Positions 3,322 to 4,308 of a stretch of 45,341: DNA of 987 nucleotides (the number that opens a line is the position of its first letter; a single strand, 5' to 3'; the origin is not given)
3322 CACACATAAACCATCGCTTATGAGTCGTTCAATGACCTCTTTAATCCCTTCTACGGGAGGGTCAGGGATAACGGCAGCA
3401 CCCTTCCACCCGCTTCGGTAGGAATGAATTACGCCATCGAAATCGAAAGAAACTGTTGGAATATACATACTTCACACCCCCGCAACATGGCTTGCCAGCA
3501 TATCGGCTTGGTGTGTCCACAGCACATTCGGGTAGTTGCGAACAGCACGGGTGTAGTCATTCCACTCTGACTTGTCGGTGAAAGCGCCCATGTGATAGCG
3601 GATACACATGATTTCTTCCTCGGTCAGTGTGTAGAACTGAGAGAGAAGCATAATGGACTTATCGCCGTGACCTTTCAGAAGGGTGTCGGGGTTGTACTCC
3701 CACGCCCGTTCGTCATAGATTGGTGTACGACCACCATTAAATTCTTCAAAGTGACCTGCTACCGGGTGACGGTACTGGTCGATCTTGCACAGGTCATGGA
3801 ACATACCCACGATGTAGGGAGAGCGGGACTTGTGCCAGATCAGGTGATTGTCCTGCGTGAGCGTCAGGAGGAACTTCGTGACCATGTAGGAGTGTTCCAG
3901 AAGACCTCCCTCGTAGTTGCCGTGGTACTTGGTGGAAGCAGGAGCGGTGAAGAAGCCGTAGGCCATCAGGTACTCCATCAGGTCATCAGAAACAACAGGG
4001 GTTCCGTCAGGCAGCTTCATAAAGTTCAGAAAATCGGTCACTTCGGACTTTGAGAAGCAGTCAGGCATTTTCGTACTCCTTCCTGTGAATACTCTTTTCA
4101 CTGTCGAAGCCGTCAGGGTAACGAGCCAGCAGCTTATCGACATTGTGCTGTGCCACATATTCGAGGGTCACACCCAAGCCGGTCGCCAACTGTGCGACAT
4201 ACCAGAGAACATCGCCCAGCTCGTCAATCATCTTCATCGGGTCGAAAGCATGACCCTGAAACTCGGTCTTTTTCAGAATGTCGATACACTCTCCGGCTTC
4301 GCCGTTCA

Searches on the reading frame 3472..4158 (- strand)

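Call 25: search_protein_families(library=phrogs, proteins=[window:3472-4158:-], max_evalue=0.001)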
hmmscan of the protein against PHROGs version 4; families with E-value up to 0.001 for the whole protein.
window:3472-4158:- (228 aa): 2 families
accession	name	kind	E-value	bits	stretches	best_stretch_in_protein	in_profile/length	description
phrog_5889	-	unknown function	7.7e-35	121.4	1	58-225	35-195/242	-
phrog_28876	-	other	1.4e-30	107.4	1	58-225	22-192/435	metal-dependent phosphohydrolase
